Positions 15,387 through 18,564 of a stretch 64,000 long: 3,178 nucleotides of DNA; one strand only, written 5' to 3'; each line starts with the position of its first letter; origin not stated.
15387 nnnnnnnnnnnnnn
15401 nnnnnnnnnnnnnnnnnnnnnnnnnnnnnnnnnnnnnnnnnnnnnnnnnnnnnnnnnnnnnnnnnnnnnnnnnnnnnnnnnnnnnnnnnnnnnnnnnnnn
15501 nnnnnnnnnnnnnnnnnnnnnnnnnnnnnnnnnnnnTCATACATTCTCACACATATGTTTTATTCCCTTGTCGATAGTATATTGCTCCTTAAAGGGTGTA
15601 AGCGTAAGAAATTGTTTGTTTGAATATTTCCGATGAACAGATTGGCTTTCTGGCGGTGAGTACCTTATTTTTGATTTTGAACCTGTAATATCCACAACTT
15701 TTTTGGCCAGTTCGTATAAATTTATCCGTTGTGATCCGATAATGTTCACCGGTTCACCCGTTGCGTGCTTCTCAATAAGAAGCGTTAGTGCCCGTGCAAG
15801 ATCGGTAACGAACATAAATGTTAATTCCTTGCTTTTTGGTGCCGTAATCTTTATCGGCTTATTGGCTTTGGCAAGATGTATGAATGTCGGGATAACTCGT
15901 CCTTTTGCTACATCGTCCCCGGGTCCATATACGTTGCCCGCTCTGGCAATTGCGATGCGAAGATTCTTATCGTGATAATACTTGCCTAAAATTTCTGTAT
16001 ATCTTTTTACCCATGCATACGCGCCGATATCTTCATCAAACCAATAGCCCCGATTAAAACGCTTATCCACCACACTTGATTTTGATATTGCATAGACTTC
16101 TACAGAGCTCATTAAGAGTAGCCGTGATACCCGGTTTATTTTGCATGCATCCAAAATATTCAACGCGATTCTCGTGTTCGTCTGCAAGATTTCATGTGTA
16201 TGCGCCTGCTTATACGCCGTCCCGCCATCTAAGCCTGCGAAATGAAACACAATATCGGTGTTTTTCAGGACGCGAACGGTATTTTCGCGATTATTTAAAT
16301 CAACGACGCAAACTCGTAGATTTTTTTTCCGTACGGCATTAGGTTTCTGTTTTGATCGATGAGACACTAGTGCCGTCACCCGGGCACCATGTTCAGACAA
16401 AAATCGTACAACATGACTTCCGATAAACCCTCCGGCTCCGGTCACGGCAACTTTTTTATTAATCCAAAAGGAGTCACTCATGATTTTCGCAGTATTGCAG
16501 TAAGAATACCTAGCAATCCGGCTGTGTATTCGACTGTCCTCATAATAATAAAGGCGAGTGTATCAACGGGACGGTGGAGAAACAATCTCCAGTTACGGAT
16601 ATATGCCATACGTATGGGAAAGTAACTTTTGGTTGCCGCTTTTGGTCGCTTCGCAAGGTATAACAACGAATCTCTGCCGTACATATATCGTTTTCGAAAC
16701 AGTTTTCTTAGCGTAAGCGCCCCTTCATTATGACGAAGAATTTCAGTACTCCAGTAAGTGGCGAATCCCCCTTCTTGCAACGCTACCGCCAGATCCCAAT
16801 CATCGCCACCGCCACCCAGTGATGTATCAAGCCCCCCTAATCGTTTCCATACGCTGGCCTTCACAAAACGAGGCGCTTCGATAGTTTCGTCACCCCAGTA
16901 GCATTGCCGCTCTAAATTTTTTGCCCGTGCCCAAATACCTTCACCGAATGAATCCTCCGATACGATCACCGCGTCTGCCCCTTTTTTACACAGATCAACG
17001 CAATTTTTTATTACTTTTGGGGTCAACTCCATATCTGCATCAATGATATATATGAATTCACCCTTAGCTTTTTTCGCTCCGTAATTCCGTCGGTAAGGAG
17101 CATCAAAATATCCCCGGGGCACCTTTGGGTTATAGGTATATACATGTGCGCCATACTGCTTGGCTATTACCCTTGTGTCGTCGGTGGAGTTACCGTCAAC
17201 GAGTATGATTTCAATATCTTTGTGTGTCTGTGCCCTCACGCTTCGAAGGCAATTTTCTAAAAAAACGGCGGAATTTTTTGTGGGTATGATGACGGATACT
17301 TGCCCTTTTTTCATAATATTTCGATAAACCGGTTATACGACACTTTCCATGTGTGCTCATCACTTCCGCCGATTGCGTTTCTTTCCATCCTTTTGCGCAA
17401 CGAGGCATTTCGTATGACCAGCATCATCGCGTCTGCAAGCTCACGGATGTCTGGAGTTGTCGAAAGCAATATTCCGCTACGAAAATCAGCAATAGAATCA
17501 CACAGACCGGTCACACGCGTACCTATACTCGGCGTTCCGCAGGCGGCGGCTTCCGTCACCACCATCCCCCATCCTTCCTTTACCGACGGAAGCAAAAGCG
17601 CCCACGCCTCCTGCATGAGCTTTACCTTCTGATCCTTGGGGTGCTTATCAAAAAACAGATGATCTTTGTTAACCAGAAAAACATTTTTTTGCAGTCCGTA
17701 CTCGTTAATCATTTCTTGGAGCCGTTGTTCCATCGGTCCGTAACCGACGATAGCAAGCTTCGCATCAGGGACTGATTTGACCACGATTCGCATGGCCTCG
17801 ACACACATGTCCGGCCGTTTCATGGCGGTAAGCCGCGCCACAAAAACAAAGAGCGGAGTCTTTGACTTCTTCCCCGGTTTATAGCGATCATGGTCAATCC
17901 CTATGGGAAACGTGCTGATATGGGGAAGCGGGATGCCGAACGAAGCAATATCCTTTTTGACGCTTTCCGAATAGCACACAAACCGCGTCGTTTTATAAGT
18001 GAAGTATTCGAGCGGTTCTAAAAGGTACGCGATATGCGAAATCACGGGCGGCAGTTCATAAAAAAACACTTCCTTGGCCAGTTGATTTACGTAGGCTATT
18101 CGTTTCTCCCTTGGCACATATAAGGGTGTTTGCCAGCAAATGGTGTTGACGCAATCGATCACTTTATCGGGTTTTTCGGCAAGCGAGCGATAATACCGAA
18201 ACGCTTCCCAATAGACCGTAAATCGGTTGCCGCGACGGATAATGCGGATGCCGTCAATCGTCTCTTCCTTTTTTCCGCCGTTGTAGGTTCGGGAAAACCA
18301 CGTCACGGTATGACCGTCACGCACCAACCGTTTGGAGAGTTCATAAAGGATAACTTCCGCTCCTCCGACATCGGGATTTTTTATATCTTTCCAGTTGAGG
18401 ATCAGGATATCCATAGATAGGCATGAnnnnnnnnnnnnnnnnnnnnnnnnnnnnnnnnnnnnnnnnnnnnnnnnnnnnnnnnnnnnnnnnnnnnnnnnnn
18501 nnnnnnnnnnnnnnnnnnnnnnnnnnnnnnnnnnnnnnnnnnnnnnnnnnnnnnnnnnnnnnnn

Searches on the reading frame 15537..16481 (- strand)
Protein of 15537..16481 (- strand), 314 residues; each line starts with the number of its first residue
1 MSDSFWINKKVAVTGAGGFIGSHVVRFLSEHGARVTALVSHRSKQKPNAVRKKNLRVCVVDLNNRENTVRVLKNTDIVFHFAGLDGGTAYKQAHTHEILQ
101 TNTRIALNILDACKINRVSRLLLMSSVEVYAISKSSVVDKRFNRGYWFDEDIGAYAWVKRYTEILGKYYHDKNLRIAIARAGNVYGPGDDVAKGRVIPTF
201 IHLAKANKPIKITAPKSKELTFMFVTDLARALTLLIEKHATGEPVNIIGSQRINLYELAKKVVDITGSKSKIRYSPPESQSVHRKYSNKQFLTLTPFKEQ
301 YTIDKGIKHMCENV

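Call 15: search_protein_families(library=pfam, proteins=[window:15537-16481:-], max_evalue=0.01)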
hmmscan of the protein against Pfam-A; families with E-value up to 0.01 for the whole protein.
window:15537-16481:- (314 aa): 13 families
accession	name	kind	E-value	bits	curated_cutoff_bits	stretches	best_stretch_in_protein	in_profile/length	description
PF01370.27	Epimerase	-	9.7e-43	146.7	20.9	1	11-247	1-239/240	NAD dependent epimerase/dehydratase family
PF16363.11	GDP_Man_Dehyd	-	2.8e-20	73.5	27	1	13-284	2-291/332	GDP-mannose 4,6 dehydratase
PF13460.12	NAD_binding_10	-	1.5e-17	64.5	27.2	1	15-161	1-126/184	NAD(P)H-binding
PF02719.21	Polysacc_synt_2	-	1e-16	61.5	20.2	2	11-126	1-128/293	Polysaccharide biosynthesis protein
PF01073.25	3Beta_HSD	-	4e-15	56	22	1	12-232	1-225/280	3-beta hydroxysteroid dehydrogenase/isomerase family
PF05368.20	NmrA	-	1.7e-10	41.4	27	1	8-120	2-101/298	NmrA-like family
PF07993.18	NAD_binding_4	-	4e-08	33.2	20.1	1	67-191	81-216/258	Male sterility protein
PF04321.23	RmlD_sub_bind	-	2.3e-07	30.6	27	1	10-277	2-241/287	RmlD substrate binding domain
PF03435.24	Sacchrp_dh_NADP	-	5.4e-05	24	25.1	1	11-82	1-76/129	Saccharopine dehydrogenase NADP binding domain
PF08659.16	KR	-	0.00035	21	22.6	1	12-75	4-75/180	KR domain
PF01118.30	Semialdhyde_dh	-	0.0011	19.8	26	1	10-82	1-74/121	Semialdehyde dehydrogenase, NAD binding domain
PF00106.31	adh_short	-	0.0012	18.8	26.6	1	9-84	1-87/195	short chain dehydrogenase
PF01113.26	DapB_N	-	0.0077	16.8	25.6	0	10-82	2-75/124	Dihydrodipicolinate reductase, N-terminus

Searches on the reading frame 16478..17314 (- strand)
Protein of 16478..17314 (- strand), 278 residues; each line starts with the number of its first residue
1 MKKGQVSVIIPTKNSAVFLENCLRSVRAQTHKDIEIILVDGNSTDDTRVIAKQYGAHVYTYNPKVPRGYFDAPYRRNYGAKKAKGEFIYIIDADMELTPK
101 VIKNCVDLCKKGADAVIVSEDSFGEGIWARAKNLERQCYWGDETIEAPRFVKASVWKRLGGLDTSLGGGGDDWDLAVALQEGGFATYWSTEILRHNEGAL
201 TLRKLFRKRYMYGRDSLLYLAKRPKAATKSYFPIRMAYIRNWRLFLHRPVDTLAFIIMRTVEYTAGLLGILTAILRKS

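Call 15: search_protein_families(library=pfam, proteins=[window:16478-17314:-], max_evalue=0.01)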
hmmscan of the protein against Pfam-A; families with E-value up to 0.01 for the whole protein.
window:16478-17314:- (278 aa): 4 families
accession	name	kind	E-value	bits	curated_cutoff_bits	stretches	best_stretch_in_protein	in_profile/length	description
PF00535.33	Glycos_transf_2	-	1e-27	97.6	23.3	1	7-135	1-130/168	Glycosyl transferase family 2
PF10111.15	Glyco_tranf_2_2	-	8e-11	42.4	27.3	1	7-105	1-102/276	Glycosyltransferase like family 2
PF13641.12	Glyco_tranf_2_3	-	1e-09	39.2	27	1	6-116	3-119/230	Glycosyltransferase like family 2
PF13632.12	Glyco_trans_2_3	-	9.5e-06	26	27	1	150-258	78-173/198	Glycosyl transferase family group 2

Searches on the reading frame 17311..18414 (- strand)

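Call 4: search_protein_families(library=pfam, proteins=[window:17311-18414:-], max_evalue=0.001)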
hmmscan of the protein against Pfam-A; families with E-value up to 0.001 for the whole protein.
window:17311-18414:- (367 aa): 5 families
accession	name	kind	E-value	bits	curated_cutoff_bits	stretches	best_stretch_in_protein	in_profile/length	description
PF00534.26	Glycos_transf_1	-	1.1e-36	126.4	26.4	1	175-347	4-169/172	Glycosyl transferases group 1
PF13692.12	Glyco_trans_1_4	-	6.1e-24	85.3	27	1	187-335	2-141/142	Glycosyl transferases group 1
PF13439.12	Glyco_transf_4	-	1.8e-14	54.5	28.5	1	16-177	1-170/170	Glycosyltransferase Family 4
PF20706.3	GT4-conflict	-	1.5e-10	41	26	1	168-310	176-322/385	Family 4 Glycosyltransferase in conflict systems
PF13579.12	Glyco_trans_4_4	-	0.00013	22.8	29.7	1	17-170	1-156/158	Glycosyl transferase 4-like domain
